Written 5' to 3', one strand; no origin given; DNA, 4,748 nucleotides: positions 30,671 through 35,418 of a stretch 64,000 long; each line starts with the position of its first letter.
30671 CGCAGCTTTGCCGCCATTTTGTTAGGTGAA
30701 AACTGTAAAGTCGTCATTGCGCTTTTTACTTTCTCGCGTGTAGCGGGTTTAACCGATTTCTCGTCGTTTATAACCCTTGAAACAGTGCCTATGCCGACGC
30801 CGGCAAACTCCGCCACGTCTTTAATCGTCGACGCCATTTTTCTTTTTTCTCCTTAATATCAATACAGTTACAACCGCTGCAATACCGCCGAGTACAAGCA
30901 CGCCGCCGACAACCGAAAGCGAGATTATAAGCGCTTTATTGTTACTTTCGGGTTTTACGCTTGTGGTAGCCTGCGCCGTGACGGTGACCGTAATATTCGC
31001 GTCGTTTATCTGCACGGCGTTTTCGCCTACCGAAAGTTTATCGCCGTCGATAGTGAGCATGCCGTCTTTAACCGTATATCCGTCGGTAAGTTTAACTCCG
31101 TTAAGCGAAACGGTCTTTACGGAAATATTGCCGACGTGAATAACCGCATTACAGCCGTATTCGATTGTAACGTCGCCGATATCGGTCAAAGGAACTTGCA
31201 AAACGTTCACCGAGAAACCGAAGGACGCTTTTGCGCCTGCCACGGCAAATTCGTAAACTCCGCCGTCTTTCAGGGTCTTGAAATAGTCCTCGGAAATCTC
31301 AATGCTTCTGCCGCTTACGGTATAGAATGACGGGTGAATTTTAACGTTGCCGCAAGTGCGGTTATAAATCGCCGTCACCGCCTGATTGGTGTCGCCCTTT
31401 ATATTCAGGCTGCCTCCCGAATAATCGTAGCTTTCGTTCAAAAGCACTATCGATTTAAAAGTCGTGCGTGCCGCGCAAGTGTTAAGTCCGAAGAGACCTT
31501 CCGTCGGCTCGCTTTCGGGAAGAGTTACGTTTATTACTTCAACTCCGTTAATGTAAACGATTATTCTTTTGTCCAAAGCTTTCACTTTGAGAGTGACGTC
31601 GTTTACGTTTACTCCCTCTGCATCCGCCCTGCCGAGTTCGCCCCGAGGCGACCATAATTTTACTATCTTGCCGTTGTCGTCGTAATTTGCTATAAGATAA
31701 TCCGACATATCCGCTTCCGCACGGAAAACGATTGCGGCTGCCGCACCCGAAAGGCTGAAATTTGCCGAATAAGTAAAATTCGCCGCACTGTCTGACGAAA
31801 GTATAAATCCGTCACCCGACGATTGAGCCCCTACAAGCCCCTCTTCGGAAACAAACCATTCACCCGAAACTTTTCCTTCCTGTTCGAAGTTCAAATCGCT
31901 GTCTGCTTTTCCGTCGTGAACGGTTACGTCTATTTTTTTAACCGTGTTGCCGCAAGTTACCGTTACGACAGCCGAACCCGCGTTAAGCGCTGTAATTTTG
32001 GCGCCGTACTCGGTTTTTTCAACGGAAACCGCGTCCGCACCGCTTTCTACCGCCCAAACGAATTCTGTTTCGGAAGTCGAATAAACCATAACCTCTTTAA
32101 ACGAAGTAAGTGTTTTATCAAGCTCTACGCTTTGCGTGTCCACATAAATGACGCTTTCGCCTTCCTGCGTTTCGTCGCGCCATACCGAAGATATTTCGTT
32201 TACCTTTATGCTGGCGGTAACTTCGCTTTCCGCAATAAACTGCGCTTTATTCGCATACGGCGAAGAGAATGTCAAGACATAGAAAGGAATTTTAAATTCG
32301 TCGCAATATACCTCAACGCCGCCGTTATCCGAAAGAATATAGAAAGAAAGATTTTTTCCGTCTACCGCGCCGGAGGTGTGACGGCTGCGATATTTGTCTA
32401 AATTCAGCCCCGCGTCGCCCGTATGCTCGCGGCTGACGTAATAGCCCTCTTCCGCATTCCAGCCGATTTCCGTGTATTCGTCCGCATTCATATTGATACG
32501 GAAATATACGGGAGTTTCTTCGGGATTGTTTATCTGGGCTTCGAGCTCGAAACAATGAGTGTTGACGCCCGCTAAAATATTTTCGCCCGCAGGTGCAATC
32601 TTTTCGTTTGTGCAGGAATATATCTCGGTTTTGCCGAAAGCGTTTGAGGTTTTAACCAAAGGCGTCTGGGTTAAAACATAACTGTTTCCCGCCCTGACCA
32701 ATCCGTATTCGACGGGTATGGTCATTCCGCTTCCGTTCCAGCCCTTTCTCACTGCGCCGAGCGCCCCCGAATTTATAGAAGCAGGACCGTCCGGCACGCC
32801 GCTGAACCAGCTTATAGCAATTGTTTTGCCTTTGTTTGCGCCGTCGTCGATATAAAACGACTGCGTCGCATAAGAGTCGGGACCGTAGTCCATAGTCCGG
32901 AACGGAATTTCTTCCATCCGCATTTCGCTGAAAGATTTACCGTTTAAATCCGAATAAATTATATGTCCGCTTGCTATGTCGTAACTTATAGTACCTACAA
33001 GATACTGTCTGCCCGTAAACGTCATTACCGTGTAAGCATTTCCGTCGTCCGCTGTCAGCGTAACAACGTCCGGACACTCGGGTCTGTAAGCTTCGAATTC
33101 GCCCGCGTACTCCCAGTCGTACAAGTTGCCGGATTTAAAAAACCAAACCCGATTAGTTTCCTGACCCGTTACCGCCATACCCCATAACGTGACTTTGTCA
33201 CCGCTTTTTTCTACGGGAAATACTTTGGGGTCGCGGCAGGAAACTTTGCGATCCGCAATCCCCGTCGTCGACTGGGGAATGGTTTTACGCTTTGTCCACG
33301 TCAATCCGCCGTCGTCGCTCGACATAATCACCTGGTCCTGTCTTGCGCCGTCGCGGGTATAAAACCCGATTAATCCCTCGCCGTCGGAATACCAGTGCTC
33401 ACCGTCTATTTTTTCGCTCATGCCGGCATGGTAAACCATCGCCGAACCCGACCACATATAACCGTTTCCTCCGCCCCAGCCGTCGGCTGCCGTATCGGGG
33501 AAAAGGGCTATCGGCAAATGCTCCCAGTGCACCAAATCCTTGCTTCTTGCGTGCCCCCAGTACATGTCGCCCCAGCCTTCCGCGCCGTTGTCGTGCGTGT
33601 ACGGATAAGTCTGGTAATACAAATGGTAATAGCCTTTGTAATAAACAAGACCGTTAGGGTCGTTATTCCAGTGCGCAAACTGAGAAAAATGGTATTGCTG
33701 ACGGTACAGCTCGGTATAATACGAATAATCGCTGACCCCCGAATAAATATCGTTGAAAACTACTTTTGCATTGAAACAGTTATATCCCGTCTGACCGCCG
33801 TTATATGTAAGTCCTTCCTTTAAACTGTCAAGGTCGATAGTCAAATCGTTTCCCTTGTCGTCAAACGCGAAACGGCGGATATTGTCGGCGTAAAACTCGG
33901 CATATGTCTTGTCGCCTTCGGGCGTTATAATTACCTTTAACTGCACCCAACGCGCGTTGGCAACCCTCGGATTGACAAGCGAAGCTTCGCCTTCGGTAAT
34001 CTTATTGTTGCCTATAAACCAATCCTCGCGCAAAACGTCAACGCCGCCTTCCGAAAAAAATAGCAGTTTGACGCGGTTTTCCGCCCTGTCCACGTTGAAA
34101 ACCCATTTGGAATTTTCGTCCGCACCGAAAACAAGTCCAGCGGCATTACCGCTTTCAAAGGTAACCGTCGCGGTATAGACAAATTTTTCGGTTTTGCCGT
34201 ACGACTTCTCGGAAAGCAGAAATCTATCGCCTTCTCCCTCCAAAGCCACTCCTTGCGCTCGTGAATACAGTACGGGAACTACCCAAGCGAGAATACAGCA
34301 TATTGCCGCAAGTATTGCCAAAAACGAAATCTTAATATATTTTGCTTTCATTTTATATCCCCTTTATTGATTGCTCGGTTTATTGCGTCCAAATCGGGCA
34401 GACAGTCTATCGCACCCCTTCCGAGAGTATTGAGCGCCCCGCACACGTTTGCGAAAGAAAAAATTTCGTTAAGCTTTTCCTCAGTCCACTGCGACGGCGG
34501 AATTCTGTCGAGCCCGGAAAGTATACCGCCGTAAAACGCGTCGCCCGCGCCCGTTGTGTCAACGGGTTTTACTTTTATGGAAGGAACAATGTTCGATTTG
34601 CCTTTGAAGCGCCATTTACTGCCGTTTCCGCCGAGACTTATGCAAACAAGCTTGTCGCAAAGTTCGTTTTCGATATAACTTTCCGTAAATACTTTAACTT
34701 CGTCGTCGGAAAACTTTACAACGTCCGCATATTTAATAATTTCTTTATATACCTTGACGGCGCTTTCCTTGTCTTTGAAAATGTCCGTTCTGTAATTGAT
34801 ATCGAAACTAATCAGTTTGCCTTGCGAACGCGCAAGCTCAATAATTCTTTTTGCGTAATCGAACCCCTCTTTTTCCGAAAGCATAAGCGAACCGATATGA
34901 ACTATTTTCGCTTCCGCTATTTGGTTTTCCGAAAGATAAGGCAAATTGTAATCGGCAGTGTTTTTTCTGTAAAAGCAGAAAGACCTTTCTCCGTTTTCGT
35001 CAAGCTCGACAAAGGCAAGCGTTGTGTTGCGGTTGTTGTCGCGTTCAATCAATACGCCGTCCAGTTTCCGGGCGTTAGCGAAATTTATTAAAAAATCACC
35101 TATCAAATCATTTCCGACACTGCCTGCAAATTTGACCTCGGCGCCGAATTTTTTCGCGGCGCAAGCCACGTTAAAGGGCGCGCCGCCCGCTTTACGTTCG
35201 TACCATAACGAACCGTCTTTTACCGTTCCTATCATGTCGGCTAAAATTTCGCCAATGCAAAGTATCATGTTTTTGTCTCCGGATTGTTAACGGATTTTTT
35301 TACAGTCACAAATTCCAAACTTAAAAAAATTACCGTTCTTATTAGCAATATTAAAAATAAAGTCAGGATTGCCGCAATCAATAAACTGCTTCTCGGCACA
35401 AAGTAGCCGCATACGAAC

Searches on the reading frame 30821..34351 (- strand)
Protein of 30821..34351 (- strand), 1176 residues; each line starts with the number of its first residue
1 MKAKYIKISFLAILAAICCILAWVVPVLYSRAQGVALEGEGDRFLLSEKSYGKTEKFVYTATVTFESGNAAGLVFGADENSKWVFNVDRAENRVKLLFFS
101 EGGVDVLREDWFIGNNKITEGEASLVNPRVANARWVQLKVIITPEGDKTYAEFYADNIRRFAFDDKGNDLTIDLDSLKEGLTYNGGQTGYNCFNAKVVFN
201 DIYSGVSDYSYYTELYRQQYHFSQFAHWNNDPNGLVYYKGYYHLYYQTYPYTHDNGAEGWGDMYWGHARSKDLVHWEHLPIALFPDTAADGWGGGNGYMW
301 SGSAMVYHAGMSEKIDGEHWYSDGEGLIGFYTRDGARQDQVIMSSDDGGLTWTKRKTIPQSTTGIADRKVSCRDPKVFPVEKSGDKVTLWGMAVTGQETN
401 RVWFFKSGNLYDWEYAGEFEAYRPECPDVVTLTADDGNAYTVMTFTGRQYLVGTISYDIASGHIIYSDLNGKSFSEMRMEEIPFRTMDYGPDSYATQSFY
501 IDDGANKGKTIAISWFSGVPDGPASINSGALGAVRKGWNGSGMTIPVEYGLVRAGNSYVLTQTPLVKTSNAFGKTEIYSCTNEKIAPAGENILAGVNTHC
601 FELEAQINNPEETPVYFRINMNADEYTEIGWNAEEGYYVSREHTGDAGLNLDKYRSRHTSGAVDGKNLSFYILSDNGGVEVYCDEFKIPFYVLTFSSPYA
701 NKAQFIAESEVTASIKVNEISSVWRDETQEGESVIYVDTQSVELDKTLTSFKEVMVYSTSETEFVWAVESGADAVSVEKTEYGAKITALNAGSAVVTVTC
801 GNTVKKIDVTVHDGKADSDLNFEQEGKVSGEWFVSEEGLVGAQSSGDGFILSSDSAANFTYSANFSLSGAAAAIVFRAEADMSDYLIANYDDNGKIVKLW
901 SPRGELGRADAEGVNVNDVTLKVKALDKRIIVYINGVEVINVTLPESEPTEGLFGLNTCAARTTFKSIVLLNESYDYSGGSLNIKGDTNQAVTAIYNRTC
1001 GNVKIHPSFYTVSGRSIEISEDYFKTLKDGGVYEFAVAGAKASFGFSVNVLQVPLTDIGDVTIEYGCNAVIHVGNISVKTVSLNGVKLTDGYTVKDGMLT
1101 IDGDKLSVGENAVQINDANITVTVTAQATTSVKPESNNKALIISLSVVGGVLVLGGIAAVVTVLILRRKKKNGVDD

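Call 6: search_protein_families(library=pfam, proteins=[window:30821-34351:-], max_evalue=0.001)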
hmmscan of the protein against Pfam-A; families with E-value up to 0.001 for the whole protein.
window:30821-34351:- (1176 aa): 4 families
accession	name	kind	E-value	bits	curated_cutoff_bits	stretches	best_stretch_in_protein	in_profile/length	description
PF00251.26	Glyco_hydro_32N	-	3e-52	178.5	22.1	1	221-560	1-303/307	Glycosyl hydrolases family 32 N-terminal domain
PF08244.19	Glyco_hydro_32C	-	1.4e-07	32.2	21.9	1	582-715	16-154/158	Glycosyl hydrolases family 32 C terminal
PF06439.18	3keto-disac_hyd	-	2.9e-07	31.2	26.8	1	823-969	17-185/187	3-keto-disaccharide hydrolase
PF07550.17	Shr-like_HID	-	0.00055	20.8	22.3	0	1077-1116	27-68/82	Heme-binding protein Shr-like, Hb-interacting domain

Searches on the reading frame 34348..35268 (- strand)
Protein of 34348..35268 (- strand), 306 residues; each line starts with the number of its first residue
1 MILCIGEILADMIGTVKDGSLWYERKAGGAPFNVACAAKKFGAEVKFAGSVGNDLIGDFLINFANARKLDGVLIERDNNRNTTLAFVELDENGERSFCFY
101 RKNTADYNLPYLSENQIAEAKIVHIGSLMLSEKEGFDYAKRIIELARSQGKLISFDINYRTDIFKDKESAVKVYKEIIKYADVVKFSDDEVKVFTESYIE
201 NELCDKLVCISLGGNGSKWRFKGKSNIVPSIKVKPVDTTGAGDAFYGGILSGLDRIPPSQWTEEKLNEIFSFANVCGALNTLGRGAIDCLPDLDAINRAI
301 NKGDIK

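Call 67: search_protein_families(library=pfam, proteins=[window:34348-35268:-], max_evalue=0.00001)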
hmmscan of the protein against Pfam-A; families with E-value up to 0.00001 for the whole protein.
window:34348-35268:- (306 aa): 1 family
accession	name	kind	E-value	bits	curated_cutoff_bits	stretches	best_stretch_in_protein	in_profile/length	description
PF00294.29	PfkB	-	5.5e-53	180.7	25.8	1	2-292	4-301/302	pfkB family carbohydrate kinase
